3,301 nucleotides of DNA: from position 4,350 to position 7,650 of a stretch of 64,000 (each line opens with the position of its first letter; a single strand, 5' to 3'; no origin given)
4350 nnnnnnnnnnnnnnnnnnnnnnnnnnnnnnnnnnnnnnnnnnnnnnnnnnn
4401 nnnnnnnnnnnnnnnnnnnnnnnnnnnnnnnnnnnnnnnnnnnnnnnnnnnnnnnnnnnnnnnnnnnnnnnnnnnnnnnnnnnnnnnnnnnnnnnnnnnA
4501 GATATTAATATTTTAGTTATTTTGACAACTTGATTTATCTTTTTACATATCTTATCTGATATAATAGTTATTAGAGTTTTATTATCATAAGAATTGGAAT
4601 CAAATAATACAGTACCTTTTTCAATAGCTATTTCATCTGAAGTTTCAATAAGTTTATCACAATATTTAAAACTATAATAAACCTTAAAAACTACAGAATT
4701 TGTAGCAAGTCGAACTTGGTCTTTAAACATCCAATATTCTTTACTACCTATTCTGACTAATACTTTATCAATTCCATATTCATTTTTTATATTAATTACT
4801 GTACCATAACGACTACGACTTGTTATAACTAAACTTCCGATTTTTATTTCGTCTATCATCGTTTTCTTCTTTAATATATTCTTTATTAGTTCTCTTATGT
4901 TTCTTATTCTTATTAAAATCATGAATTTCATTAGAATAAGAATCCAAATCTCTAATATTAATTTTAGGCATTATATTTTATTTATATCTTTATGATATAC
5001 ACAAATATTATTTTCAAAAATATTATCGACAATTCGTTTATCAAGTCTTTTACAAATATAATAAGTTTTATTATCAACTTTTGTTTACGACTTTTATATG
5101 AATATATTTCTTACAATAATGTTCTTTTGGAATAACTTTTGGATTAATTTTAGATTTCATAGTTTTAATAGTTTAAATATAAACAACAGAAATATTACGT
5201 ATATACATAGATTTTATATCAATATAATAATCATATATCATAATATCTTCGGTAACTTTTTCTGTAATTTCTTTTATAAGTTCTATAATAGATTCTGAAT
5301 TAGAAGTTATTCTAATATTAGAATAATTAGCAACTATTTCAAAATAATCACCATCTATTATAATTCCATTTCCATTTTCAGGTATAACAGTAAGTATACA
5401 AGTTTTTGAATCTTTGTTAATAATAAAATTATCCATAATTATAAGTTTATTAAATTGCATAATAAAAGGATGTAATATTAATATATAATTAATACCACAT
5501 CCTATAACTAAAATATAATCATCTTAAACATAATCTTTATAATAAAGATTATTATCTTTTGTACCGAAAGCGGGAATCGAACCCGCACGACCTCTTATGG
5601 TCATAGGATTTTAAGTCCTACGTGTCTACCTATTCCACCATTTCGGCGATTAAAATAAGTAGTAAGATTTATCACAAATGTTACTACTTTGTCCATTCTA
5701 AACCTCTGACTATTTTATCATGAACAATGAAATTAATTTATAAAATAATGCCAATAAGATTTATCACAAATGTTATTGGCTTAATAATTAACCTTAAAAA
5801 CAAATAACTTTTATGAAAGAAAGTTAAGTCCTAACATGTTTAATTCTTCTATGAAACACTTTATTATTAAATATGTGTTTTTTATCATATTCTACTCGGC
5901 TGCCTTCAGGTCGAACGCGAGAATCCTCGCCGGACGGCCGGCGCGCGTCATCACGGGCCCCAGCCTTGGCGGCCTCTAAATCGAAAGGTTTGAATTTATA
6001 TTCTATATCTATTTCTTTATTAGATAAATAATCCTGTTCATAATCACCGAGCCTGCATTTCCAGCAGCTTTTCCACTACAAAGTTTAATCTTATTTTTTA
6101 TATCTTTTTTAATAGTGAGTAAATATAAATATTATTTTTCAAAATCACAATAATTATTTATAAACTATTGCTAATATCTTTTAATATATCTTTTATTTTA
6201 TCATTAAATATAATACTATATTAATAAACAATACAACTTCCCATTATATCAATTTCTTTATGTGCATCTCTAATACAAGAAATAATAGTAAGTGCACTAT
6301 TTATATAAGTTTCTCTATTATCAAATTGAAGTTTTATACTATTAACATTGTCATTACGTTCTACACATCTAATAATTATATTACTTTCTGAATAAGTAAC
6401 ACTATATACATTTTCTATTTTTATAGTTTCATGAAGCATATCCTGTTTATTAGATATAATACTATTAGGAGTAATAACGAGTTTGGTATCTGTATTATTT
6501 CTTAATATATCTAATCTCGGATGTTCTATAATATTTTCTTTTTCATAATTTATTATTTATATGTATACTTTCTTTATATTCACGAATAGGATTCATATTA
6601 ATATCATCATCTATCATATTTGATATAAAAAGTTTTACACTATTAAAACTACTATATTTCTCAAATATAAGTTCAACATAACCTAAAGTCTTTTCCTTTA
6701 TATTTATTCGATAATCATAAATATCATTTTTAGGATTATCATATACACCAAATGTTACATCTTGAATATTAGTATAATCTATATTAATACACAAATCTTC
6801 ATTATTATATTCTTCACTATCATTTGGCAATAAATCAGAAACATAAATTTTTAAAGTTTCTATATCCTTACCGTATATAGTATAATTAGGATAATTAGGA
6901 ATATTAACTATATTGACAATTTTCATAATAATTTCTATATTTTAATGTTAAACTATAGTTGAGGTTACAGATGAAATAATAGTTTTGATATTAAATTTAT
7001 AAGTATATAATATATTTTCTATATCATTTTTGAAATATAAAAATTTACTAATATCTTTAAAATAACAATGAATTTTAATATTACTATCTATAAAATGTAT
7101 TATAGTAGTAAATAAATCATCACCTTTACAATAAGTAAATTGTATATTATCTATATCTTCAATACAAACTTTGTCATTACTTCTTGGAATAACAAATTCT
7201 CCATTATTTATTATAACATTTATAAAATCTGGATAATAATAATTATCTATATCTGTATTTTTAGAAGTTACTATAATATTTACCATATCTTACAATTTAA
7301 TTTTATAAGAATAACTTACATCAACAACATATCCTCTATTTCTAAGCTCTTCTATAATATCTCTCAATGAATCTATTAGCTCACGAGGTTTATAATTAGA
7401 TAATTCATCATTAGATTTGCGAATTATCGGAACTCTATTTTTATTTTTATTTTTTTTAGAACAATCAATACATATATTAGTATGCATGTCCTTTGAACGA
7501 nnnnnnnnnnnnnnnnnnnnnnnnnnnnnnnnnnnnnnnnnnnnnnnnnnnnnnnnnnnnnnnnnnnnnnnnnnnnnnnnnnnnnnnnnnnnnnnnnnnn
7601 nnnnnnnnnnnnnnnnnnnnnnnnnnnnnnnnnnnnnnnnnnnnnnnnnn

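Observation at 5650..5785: Two hairpins beside tRNA-Leu share a loop but have different, compensatory stems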

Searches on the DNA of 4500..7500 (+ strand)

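Call 6: search_dna_similar(query=window:4500-7500:+, collection=phages, mode=distant, max_rows=20)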
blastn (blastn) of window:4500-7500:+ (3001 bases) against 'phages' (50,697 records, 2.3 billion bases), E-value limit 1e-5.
Records with a match: 47; places in all: 48; records where one place covers at least 80% of the query: 2.
Best place of each record, by identity: 90-95% 2; 80-90% 27; 60-80% 18.
By first word of the organism name: uncultured 11; Synechococcus 10; Bacteriophage 8; Prevotella 5; Bacteroides 5; Methylophilales 4; crAssphage 1; Phage 1; Pseudomonas 1; Leptolyngbya 1.
By host as written in the record: - 20; Prevotella sp. 5; Synechococcus sp. 4; Methylophilales_sp._H5P1 4; Parasynechococcus marenigrum WH 8102 3; Synechococcus sp. WH7803 2; Bacteroides thetaiotaomicron VPI-5485 1; Bacteroides thetaiotaomicron VPI-5487 1; and 7 more.
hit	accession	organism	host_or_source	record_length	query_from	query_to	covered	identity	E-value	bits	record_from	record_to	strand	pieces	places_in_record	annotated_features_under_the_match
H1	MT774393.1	uncultured phage cr127_1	human feces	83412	1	2985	94%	91.2%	0e+0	3980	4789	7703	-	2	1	hypothetical protein (x7) | putative preprotein translocase | tRNA-Leu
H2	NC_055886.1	uncultured phage cr127_1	human feces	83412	1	2985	94%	91.2%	0e+0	3980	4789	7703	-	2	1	hypothetical protein (x7) | putative preprotein translocase | tRNA-Leu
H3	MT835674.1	Bacteriophage sp.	human fecal samples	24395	1403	1566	5%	86.3%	3e-45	190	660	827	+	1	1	record has no annotation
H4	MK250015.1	Prevotella phage Lak-A1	Prevotella sp.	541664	1058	1165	4%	76.9%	4e-11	77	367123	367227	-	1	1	record has no annotation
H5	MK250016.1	Prevotella phage Lak-A1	Prevotella sp.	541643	1058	1165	4%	76.9%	4e-11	77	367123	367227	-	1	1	record has no annotation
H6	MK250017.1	Prevotella phage Lak-A1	Prevotella sp.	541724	1058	1165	4%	76.9%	4e-11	77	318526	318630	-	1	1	record has no annotation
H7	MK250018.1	Prevotella phage Lak-A1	Prevotella sp.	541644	1058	1165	4%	76.9%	4e-11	77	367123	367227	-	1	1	record has no annotation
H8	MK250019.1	Prevotella phage Lak-A2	Prevotella sp.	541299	1058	1165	4%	76.9%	4e-11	77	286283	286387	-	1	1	record has no annotation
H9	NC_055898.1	uncultured phage cr115_1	human feces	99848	1060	1159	3%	80.0%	9e-14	86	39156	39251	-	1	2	tRNA-Leu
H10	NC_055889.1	uncultured phage cr53_1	human feces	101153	1060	1157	3%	79.6%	9e-14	86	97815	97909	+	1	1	tRNA-Leu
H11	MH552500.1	crAssphage sp. isolate ctcc615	mouse tissue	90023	1052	1142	3%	82.4%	9e-14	86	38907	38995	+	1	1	none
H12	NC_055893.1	uncultured phage cr4_1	human feces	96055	1060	1148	3%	83.1%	7e-15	91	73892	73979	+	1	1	tRNA-Leu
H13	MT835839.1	Bacteriophage sp.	human fecal samples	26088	1049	1142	3%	76.8%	8e-8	66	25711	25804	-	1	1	record has no annotation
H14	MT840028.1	Bacteriophage sp.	human fecal samples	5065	1062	1148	3%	80.5%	4e-12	82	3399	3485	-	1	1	record has no annotation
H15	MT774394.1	uncultured phage cr271_1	pig feces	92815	1062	1148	3%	80.5%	1e-11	79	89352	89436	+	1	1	tRNA-Leu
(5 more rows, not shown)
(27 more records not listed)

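Call 8: get_annotated_region(hit=H2, flank=4000)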
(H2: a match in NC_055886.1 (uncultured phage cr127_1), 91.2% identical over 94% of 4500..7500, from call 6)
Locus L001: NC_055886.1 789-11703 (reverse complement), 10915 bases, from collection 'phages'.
description: CrAssphage cr127_1, complete genome.
organism: uncultured phage cr127_1 (NCBI taxid 2772077)
taxonomy: Viruses; Duplodnaviria; Heunggongvirae; Uroviricota; Caudoviricetes; Crassvirales; Crevaviridae; Doltivirinae; Kahucivirus; Kahucivirus intestinalis
host: -; source: human feces; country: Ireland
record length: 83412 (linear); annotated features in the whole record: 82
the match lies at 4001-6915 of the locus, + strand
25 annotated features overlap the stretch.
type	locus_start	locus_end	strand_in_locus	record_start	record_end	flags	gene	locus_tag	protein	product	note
CDS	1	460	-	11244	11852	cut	-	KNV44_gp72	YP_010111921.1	uracil-DNA glycosylase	gp_26462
CDS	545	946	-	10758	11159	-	-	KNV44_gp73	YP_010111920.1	hypothetical protein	gp_26461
CDS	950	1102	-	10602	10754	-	-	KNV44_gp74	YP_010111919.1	hypothetical protein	gp_26460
CDS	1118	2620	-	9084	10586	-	-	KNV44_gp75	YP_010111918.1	exodeoxyribonuclease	gp_26459; exodeoxyribonuclease, ATP-dependent DNA helicase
CDS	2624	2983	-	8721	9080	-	-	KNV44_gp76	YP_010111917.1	hypothetical protein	gp_26458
CDS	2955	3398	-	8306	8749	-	-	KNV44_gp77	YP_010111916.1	hypothetical protein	gp_26457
CDS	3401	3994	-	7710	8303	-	-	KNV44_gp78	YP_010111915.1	hypothetical protein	gp_26456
CDS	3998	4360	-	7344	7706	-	-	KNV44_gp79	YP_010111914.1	putative preprotein translocase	gp_26455; putative preprotein translocase (YajC subunit)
CDS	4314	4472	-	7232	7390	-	-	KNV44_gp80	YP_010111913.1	hypothetical protein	gp_26454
CDS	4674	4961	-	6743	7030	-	-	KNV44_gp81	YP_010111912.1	hypothetical protein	gp_26453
tRNA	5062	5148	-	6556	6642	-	-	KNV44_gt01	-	tRNA-Leu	-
CDS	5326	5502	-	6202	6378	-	-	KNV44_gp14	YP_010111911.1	hypothetical protein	gp_26451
CDS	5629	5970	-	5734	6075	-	-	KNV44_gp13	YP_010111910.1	hypothetical protein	gp_26450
CDS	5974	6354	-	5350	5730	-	-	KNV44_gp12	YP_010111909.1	hypothetical protein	gp_26449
CDS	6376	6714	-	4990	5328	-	-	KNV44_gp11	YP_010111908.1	hypothetical protein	gp_26448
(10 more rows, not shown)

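Call 12: search_rna_families(source=window, start=5000, end=6600, threshold=evalue, max_evalue=10)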
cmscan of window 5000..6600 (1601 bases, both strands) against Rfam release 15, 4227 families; matches with E-value up to 10: 6.
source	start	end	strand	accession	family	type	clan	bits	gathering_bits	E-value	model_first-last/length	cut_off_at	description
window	5562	5647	-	RF00005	tRNA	Gene; tRNA;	CL00001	62.2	29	1.1e-12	1-71/71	no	tRNA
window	5561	5647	+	RF04354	Plastid-ycf2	Cis-reg;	-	20.8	65.7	0.29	1-75/75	no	Plastid-ycf2 5UTR RNA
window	5971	6053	-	RF00474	snosnR57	Gene; snRNA; snoRNA; CD-box;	-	19.9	50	8.6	1-95/95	no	Small nucleolar RNA snR57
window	5641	5701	+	RF00832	mir-71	Gene; miRNA;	-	15.9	50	5.9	1-73/73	no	mir-71 microRNA precursor family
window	5564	5610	+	RF04351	Plastid-psbl-rps4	Cis-reg;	-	14.8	68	9.9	1-53/53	no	Plastid-psbl-rps4 3UTR RNA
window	6216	6266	-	RF01295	SCARNA7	Gene; snRNA; snoRNA; scaRNA;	-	11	65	4.6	1-330/330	no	Small Cajal body-specific RNA 7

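Call 42: build_rna_model(alignment_id=A1, structure=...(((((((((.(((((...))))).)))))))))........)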
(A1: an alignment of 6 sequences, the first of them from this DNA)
Model R1 built from alignment A1 (6 sequences, 44 columns); structure: as given.
model positions 44; base pairs 14; branch points 0; effective number of sequences 6; information 1.233 bits per position. Calibrated on 0.2 Mb of random sequence (short: E-values are rough).
structure used (alignment columns):
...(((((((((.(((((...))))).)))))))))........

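Call 43: search_with_rna_model(model_id=R1, sources=[window, L133, L134], max_evalue=10)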
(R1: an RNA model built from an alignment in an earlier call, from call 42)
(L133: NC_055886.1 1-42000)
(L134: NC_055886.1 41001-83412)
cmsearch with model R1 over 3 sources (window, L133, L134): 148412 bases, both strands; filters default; matches with E-value up to 10: 17.
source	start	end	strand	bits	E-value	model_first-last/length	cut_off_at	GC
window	5649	5692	-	68.9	1.7e-15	1-44/44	no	0.2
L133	6511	6554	+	68.9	1.7e-15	1-44/44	no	0.2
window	5741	5784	-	66.4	8.3e-15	1-44/44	no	0.23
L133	6419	6462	+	64.6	2.6e-14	1-44/44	no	0.27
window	5746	5788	+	23.1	0.011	1-44/44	no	0.23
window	5657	5690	+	20.3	0.065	4-37/44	no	0.24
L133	6513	6546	-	20.3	0.065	4-37/44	no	0.24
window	33695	33726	+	18.8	0.16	1-44/44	no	0.19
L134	20460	20491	-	18.8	0.16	1-44/44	no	0.19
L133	6423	6453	-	16.1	0.96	5-35/44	no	0.32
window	35338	35390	+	14.8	2.1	1-44/44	no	0.25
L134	18796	18848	-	14.8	2.2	1-44/44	no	0.25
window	58801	58834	-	14.4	2.9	1-44/44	no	0.18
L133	36352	36385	+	14.4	2.9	1-44/44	no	0.18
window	16396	16424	+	14.2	3.2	1-44/44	no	0.17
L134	37806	37834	-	14.2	3.2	1-44/44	no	0.17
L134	6756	6803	+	12.8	8.1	1-44/44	no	0.21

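Call 51: get_annotated_region(hit=H4, flank=400)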
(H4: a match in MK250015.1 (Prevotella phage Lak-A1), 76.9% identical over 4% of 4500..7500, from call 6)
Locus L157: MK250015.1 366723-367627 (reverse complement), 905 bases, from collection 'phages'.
description: MAG: Prevotella phage Lak-A1, complete genome.
organism: Prevotella phage Lak-A1 (NCBI taxid 2491281)
taxonomy: Viruses; Duplodnaviria; Heunggongvirae; Uroviricota; Caudoviricetes
host: Prevotella sp.; source: human feces; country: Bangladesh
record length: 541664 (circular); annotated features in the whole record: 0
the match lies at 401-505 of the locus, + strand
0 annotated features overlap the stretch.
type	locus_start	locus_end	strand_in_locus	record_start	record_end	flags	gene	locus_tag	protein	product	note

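Call 69: search_with_rna_model(model_id=R1, sources=[L160, L161, L162], max_evalue=10, show_alignments=6)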
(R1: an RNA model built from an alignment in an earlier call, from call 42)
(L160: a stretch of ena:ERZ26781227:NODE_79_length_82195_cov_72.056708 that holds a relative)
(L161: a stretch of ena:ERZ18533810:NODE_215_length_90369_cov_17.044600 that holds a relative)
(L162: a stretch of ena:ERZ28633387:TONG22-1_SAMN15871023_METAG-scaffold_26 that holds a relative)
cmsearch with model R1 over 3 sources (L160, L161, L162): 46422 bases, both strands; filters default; matches with E-value up to 10: 8.
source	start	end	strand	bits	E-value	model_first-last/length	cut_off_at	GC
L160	3742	3784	+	35.2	1.3e-06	1-44/44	no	0.33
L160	6294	6330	+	26.8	0.0003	1-44/44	no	0.27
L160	6289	6325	-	21.4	0.0098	1-44/44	no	0.3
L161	8028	8053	+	13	2.2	1-44/44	no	0.19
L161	3100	3133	+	12.8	2.4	1-44/44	no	0.15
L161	12992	13025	+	12.8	2.5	1-44/44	no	0.24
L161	13356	13390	-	12.4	3.2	1-44/44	no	0.2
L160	8899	8978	+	10.8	9.1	1-44/44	no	0.22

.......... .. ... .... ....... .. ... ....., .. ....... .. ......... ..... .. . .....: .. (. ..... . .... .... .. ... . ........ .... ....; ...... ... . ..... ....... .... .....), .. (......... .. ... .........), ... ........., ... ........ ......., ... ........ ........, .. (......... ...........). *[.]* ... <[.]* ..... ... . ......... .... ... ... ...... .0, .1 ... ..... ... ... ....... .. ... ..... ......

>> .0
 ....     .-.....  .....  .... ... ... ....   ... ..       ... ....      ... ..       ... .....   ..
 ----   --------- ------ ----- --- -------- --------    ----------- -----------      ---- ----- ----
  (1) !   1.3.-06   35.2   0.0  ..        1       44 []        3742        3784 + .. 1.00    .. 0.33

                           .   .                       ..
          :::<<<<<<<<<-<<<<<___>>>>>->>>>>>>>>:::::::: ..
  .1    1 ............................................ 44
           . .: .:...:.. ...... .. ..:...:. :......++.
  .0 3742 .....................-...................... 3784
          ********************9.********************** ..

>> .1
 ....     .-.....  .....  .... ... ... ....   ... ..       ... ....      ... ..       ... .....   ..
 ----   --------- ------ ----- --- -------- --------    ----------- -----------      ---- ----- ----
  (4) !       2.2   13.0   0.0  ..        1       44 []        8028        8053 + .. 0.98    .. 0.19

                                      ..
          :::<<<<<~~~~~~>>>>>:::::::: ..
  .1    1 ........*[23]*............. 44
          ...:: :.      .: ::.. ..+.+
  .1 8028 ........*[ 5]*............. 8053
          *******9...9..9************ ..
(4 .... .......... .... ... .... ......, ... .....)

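Call 80: search_with_rna_model(model_id=R1, sources=[window, L001, L131, L141, L160, L161, L162, L163, L164, L165, L166, L168], max_evalue=10, make_alignment=true)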
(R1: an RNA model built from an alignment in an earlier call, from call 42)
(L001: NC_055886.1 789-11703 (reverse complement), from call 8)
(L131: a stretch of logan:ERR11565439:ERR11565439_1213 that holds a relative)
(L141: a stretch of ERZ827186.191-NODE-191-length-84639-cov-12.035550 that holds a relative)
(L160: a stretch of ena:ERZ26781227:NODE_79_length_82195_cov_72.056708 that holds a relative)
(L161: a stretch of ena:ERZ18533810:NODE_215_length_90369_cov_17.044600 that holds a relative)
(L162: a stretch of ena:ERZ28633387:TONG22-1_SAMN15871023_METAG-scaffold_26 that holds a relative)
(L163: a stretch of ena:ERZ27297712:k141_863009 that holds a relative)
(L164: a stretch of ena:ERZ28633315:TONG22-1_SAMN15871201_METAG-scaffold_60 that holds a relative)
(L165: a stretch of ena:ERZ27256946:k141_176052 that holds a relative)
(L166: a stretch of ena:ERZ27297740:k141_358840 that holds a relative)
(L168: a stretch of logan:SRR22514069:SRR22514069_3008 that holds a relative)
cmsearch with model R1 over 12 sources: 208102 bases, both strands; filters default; matches with E-value up to 10: 28.
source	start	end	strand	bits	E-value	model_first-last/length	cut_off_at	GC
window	5649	5692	-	68.9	2.4e-15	1-44/44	no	0.2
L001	5150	5193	-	68.9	2.4e-15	1-44/44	no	0.2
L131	2555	2598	+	67.6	5.3e-15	1-44/44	no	0.2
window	5741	5784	-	66.4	1.2e-14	1-44/44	no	0.23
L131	2464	2507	+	66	1.5e-14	1-44/44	no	0.3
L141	3287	3330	+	65.5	2e-14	1-44/44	no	0.16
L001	5242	5285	-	64.6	3.7e-14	1-44/44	no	0.27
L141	3197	3240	+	64.6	3.7e-14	1-44/44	no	0.27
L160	3742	3784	+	35.2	6e-06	1-44/44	no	0.33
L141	3282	3325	-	32.1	4.6e-05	1-44/44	no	0.18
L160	6294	6330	+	26.8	0.0013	1-44/44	no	0.27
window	5746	5788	+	23.1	0.015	1-44/44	no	0.23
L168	5895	5932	+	23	0.016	1-44/44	no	0.34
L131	2550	2593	-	22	0.03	1-44/44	no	0.23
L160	6289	6325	-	21.4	0.044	1-44/44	no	0.3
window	5657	5690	+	20.3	0.092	4-37/44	no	0.24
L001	5158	5191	+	20.3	0.092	4-37/44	no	0.24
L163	14174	14213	+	17.9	0.41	1-44/44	no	0.17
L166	127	178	-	16.4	1.1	1-44/44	no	0.23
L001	5251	5281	+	16.1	1.3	5-35/44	no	0.32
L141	3201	3231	-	16.1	1.3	5-35/44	no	0.32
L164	14174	14213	+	14.6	3.5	1-44/44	no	0.2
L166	8028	8065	+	14.5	3.7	1-44/44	no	0.21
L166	13643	13694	-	13.9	5.3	1-44/44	no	0.25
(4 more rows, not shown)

Alignment A2: 28 matches aligned to the model, 67 columns, each read 5' to 3' on its own strand. Consensus structure (alignment columns), stored with it:
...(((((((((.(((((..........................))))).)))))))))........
